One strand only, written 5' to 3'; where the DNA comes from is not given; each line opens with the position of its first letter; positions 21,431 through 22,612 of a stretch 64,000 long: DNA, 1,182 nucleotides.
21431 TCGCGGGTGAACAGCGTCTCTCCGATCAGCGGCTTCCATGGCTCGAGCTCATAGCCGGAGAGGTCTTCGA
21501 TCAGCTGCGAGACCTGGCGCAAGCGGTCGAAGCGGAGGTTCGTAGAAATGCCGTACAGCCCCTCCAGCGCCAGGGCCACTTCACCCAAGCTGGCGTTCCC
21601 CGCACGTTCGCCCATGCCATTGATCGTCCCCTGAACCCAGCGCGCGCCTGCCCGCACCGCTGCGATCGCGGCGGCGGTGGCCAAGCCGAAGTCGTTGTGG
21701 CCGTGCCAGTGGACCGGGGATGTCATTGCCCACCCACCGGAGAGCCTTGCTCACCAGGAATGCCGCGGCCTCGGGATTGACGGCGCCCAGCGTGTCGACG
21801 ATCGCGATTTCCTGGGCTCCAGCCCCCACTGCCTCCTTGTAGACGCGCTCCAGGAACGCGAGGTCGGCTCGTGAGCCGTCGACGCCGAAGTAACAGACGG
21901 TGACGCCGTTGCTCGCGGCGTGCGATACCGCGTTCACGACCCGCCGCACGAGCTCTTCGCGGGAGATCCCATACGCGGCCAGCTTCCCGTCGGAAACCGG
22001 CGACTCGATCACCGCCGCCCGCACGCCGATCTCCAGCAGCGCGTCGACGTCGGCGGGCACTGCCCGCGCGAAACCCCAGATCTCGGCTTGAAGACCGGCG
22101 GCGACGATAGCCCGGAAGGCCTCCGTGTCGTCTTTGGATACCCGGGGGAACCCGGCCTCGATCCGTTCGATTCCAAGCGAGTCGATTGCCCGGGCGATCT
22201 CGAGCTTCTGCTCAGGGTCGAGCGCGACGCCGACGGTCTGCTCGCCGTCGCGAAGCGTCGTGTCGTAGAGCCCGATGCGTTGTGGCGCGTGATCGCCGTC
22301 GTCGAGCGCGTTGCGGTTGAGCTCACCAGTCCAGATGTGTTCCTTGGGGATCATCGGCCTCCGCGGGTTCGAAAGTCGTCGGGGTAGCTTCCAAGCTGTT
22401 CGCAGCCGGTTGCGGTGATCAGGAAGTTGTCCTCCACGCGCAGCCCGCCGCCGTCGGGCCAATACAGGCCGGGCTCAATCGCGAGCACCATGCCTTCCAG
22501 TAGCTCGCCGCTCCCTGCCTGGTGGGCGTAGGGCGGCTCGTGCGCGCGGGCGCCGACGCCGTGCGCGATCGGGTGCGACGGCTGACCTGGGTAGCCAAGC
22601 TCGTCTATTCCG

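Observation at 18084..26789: LeuA-type synthase and tandem ketopantoate reductases inside a hydrolase operon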

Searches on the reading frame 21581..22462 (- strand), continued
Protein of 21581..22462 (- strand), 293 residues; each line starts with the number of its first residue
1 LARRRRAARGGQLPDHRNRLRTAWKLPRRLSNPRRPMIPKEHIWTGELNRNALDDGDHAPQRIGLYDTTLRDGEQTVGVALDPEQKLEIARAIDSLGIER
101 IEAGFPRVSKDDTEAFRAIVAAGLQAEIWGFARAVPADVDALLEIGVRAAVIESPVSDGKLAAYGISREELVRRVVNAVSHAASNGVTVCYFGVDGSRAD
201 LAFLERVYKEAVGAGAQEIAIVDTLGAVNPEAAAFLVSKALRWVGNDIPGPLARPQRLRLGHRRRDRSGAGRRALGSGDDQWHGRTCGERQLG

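Call 93: search_solved_structures(query=L012:11154-12191:+, show_alignments=5, max_evalue=1e-8)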
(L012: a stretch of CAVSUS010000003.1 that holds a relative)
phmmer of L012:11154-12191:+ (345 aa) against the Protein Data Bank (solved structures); distinct sequences matched with E-value up to 1e-8: 21.
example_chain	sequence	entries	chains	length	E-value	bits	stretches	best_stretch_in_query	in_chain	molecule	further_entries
5hws_A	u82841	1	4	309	3.1e-24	89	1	24-331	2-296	2-dehydropantoate 2-reductase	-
5ayv_A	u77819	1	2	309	7.2e-24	87.8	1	24-331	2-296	2-dehydropantoate 2-reductase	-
3hwr_A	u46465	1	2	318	5.5e-21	78.3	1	24-327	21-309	2-dehydropantoate 2-reductase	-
3i83_A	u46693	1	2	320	1.2e-18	70.6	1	24-330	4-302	2-dehydropantoate 2-reductase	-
3ego_A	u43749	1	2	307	1e-16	64.3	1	24-320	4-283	Probable 2-dehydropantoate 2-reductase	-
8iwg_A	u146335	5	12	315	3.5e-16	62.5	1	23-331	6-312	2-dehydropantoate 2-reductase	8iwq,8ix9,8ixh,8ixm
5zik_A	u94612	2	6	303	3.3e-14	56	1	27-318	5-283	Probable 2-dehydropantoate 2-reductase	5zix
6k1r_A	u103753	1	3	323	3.6e-14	55.9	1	27-318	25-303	Probable 2-dehydropantoate 2-reductase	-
3ghy_A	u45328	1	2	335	4.7e-14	55.5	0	21-123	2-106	Ketopantoate reductase protein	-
3hn2_A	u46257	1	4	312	3.1e-13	52.8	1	24-318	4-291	2-dehydropantoate 2-reductase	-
2ofp_A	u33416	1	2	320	6.3e-13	51.8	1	73-335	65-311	Ketopantoate reductase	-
1yjq_A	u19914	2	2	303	6.9e-13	51.7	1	75-335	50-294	2-dehydropantoate 2-reductase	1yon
8wl1_A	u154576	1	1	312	1.4e-12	50.7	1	23-330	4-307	2-dehydropantoate 2-reductase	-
3wfi_A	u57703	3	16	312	3.1e-12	49.5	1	24-333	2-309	2-dehydropantoate 2-reductase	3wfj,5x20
1ks9_A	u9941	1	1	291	3.3e-12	49.4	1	75-331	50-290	2-DEHYDROPANTOATE 2-REDUCTASE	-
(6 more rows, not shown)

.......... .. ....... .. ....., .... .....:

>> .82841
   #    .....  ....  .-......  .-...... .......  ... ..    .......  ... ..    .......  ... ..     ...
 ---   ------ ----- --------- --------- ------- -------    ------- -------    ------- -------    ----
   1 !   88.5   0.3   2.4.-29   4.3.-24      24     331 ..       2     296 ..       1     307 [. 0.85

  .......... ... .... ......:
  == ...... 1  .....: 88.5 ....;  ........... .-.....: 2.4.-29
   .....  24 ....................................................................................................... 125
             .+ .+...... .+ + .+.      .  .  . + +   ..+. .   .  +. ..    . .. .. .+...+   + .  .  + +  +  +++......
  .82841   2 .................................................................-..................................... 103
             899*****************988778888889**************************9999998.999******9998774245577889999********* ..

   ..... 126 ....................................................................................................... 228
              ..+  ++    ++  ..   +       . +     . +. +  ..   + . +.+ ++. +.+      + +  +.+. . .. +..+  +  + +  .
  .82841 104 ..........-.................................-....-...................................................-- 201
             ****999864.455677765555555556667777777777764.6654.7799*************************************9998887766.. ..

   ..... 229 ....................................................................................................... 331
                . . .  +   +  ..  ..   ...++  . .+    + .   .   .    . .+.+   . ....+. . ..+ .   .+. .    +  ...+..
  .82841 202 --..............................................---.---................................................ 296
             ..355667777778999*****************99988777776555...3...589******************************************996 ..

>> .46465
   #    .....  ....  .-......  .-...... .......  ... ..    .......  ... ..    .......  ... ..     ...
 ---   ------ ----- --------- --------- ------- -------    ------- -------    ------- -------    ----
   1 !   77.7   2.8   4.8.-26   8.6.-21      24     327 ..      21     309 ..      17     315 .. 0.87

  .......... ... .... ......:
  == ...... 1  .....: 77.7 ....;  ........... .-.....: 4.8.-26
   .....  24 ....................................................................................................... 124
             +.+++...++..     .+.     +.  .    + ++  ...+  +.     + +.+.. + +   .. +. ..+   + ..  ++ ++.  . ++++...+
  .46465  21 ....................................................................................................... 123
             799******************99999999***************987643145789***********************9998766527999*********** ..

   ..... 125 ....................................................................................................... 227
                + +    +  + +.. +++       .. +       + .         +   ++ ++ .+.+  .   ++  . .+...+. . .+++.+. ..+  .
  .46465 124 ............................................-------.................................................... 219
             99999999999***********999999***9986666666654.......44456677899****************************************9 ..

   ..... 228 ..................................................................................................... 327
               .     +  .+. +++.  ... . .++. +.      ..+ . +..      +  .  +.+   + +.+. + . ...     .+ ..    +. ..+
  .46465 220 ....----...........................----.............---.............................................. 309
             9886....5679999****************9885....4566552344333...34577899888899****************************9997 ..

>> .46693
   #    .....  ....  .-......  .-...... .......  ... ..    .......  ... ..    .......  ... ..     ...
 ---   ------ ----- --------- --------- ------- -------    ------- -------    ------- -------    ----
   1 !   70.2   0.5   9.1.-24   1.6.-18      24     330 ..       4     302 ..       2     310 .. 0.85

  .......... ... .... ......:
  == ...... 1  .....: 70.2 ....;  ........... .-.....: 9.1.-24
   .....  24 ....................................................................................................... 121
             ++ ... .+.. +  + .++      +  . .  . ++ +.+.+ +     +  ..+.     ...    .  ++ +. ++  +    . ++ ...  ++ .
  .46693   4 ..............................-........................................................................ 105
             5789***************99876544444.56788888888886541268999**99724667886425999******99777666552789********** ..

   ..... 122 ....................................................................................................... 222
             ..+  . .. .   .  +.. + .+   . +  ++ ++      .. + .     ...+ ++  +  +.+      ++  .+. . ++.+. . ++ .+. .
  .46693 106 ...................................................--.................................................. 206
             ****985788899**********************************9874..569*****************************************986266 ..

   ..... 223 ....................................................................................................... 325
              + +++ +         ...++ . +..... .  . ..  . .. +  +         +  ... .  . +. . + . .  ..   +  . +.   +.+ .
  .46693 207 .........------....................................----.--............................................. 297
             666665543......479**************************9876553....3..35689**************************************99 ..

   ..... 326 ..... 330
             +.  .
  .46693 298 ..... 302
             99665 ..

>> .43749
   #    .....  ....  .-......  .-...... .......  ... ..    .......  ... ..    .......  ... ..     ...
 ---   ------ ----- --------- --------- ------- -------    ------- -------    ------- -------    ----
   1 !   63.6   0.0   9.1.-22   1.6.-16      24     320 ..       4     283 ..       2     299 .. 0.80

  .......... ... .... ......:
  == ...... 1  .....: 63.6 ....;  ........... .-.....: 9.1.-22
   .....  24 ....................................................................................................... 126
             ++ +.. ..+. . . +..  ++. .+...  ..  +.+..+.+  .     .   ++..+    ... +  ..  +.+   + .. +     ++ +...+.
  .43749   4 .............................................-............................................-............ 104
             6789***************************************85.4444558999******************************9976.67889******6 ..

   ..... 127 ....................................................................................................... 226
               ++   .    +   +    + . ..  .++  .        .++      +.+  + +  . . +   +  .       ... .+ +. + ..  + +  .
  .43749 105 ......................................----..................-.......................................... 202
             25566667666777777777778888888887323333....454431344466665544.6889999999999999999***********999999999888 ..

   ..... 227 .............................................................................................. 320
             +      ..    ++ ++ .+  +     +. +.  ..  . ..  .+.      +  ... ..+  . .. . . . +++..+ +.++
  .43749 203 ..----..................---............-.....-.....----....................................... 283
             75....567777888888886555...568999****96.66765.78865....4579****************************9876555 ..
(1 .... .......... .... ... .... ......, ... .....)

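Call 108: find_encoding_contigs(protein=P0181, flank=9000, max_places=1)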
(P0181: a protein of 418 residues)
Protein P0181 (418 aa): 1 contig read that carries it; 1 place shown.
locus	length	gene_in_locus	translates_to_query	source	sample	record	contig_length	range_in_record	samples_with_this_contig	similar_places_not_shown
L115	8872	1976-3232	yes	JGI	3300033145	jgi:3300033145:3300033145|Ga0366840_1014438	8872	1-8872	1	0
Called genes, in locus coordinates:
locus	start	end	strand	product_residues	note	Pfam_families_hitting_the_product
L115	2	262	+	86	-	?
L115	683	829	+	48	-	-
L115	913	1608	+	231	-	PF00392:GntR, PF07729:FCD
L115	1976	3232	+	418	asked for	PF00682:HMGL-like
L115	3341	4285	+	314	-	PF02558:ApbA, PF08546:ApbA_C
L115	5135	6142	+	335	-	PF03480:DctP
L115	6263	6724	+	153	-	PF04290:DctQ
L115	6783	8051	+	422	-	PF06808:DctM, PF03553:Na_H_antiporter (weak)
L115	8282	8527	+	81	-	-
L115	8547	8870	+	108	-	?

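Call 109: find_encoding_contigs(protein=P0121, flank=10000, max_places=2)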
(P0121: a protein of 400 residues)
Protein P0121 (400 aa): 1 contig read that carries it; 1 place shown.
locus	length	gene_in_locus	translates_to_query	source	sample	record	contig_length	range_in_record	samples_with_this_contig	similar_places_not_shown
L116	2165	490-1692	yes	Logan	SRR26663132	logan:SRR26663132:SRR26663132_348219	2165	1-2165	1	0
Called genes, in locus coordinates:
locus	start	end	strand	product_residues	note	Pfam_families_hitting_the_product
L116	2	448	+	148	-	?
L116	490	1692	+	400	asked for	PF00682:HMGL-like, PF22617:HCS_D2 (weak)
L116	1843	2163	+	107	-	?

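Call 113: find_related_loci(query=P0181, collection=metagenome_contigs, flank=6000)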
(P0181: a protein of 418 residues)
Query P0181 (418 aa) in metagenome_contigs; peptide patterns used: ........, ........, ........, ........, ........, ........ (x = any residue, [..] = any of these).
130 stretches matched a pattern; 7 encode a relative of the query (tblastn E <= 1e-3); 7 distinct loci.
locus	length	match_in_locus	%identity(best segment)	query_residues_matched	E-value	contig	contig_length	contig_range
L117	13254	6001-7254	59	2-416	3e-172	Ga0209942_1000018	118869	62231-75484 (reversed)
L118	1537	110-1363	59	2-416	0e+0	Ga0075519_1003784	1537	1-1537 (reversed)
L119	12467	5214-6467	57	4-418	3e-160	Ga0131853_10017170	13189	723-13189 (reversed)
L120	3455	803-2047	47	4-415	1e-137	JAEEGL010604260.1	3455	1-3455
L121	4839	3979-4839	54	4-290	6e-109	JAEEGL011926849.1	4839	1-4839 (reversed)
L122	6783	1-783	59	160-417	2e-102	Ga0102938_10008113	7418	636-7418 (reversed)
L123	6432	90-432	24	224-337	9e-8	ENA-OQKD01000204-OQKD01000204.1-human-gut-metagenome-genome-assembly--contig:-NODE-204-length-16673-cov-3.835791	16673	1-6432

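Call 115: search_protein_families(library=pfam, proteins=[L117:7486-8478:+, L117:8505-9548:+, L117:11419-12252:+, L117:5138-5920:+, L119:6814-7854:+, L120:2072-3301:+, L115:8475-8870:+, L122:1026-2018:+, L117:5956-7260:+])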
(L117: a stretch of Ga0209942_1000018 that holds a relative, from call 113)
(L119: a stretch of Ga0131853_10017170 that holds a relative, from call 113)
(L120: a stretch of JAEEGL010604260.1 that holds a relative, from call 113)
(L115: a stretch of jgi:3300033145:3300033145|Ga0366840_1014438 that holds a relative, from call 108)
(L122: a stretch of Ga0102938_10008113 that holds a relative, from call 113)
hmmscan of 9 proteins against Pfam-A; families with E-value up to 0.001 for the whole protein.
L117:7486-8478:+ (330 aa): 4 families
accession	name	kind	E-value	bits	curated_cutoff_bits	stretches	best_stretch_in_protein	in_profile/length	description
PF02826.25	2-Hacid_dh_C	-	1.6e-60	203.9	25.1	1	118-294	1-178/178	D-isomer specific 2-hydroxyacid dehydrogenase, NAD binding domain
PF00389.36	2-Hacid_dh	-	2.7e-22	79.3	24.6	1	14-326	1-134/134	D-isomer specific 2-hydroxyacid dehydrogenase, catalytic domain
PF00670.27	AdoHcyase_NAD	-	7.5e-05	23.3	27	0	151-242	21-109/162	S-adenosyl-L-homocysteine hydrolase, NAD binding domain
PF03720.21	UDPG_MGDP_dh_C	-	0.00044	21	30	0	166-241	20-96/103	UDP-glucose/GDP-mannose dehydrogenase family, UDP binding domain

L117:8505-9548:+ (347 aa): 1 family
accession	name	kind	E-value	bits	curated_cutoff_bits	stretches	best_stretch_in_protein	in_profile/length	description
PF03480.18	DctP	-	7.4e-103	344.2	23.4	1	56-333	4-285/286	Bacterial extracellular solute-binding protein, family 7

L117:11419-12252:+ (277 aa): 3 families
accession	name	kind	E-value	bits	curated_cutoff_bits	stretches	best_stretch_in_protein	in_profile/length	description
PF13561.12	adh_short_C2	-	5.3e-62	209.9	27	1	42-275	3-236/236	Enoyl-(Acyl carrier protein) reductase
PF00106.31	adh_short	-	2.1e-52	177.9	26.6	1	36-226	3-193/195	short chain dehydrogenase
PF08659.16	KR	-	2.6e-13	50.7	22.6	1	37-185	4-152/180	KR domain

L117:5138-5920:+ (260 aa): 3 families
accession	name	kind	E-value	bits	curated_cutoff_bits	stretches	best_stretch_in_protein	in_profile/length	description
PF07729.17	FCD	-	1.2e-25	90.8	24.3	1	110-231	1-124/125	FCD domain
PF00392.27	GntR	-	1.3e-20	73.2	27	1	24-85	2-63/64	Bacterial regulatory proteins, gntR family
PF01978.25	TrmB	-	0.00032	20.9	25.6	1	50-82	26-58/68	Sugar-specific transcriptional regulator TrmB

L119:6814-7854:+ (346 aa): 2 families
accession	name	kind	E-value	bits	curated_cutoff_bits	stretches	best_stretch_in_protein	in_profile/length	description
PF02826.25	2-Hacid_dh_C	-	2.4e-60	203.4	25.1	1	133-309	1-178/178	D-isomer specific 2-hydroxyacid dehydrogenase, NAD binding domain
PF00389.36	2-Hacid_dh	-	1.5e-18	67.2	24.6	1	37-341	9-134/134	D-isomer specific 2-hydroxyacid dehydrogenase, catalytic domain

L120:2072-3301:+ (409 aa): 2 families
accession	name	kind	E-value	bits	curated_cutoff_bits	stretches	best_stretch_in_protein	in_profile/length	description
PF00155.27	Aminotran_1_2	-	1.4e-37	130.2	19.7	1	69-398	32-361/361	Aminotransferase class I and II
PF12897.13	Asp_aminotransf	-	9.3e-06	25.1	27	1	129-395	127-402/421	Aspartate amino-transferase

L115:8475-8870:+ (132 aa): 1 family
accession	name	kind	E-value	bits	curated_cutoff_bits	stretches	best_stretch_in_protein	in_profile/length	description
PF02901.20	PFL-like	-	2.1e-20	73.4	24.3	1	42-132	2-94/647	Pyruvate formate lyase-like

L122:1026-2018:+ (330 aa): 3 families
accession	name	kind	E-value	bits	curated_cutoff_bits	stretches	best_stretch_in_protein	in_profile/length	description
PF02826.25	2-Hacid_dh_C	-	1.4e-58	197.6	25.1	1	119-294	2-178/178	D-isomer specific 2-hydroxyacid dehydrogenase, NAD binding domain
PF00389.36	2-Hacid_dh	-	7.6e-21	74.6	24.6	1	14-326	1-134/134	D-isomer specific 2-hydroxyacid dehydrogenase, catalytic domain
PF00670.27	AdoHcyase_NAD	-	0.00043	20.9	27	0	151-256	21-120/162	S-adenosyl-L-homocysteine hydrolase, NAD binding domain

L117:5956-7260:+ (434 aa): 1 family
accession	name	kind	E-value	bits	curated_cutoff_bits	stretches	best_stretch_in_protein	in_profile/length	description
PF00682.25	HMGL-like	-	6.2e-60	203.2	29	1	56-314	3-260/260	HMGL-like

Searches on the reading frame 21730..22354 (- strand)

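Call 15: search_solved_structures(query=window:21730-22354:-, show_alignments=4)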
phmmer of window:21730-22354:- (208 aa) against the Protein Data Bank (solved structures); distinct sequences matched with E-value up to 0.001: 10.
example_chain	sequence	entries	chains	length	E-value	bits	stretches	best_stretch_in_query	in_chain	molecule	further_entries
6ktq_A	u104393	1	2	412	3.7e-29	105.3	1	25-197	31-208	Homocitrate synthase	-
3ewb_X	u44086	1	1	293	1.7e-24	90.2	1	25-196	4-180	2-isopropylmalate synthase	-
3eeg_A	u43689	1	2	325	1.5e-20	77.3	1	25-194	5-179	2-isopropylmalate synthase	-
6e1j_A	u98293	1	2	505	8e-19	71.6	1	27-196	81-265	2-isopropylmalate synthase, A genome specific 1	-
3rmj_A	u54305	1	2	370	4.8e-17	65.8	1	25-194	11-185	2-isopropylmalate synthase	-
3ivs_A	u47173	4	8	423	7.4e-16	61.9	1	27-201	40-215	Homocitrate synthase, mitochondrial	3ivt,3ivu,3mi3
3a9i_A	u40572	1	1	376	3e-09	40.4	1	29-204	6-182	Homocitrate synthase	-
2ztj_A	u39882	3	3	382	3.1e-09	40.3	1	29-204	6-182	Homocitrate synthase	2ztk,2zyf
3ble_A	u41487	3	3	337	1.6e-08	38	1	25-196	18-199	Citramalate synthase from Leptospira interrogans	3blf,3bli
4ov4_A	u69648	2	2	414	2.2e-07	34.3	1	20-196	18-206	2-isopropylmalate synthase | isopropylmalate synthase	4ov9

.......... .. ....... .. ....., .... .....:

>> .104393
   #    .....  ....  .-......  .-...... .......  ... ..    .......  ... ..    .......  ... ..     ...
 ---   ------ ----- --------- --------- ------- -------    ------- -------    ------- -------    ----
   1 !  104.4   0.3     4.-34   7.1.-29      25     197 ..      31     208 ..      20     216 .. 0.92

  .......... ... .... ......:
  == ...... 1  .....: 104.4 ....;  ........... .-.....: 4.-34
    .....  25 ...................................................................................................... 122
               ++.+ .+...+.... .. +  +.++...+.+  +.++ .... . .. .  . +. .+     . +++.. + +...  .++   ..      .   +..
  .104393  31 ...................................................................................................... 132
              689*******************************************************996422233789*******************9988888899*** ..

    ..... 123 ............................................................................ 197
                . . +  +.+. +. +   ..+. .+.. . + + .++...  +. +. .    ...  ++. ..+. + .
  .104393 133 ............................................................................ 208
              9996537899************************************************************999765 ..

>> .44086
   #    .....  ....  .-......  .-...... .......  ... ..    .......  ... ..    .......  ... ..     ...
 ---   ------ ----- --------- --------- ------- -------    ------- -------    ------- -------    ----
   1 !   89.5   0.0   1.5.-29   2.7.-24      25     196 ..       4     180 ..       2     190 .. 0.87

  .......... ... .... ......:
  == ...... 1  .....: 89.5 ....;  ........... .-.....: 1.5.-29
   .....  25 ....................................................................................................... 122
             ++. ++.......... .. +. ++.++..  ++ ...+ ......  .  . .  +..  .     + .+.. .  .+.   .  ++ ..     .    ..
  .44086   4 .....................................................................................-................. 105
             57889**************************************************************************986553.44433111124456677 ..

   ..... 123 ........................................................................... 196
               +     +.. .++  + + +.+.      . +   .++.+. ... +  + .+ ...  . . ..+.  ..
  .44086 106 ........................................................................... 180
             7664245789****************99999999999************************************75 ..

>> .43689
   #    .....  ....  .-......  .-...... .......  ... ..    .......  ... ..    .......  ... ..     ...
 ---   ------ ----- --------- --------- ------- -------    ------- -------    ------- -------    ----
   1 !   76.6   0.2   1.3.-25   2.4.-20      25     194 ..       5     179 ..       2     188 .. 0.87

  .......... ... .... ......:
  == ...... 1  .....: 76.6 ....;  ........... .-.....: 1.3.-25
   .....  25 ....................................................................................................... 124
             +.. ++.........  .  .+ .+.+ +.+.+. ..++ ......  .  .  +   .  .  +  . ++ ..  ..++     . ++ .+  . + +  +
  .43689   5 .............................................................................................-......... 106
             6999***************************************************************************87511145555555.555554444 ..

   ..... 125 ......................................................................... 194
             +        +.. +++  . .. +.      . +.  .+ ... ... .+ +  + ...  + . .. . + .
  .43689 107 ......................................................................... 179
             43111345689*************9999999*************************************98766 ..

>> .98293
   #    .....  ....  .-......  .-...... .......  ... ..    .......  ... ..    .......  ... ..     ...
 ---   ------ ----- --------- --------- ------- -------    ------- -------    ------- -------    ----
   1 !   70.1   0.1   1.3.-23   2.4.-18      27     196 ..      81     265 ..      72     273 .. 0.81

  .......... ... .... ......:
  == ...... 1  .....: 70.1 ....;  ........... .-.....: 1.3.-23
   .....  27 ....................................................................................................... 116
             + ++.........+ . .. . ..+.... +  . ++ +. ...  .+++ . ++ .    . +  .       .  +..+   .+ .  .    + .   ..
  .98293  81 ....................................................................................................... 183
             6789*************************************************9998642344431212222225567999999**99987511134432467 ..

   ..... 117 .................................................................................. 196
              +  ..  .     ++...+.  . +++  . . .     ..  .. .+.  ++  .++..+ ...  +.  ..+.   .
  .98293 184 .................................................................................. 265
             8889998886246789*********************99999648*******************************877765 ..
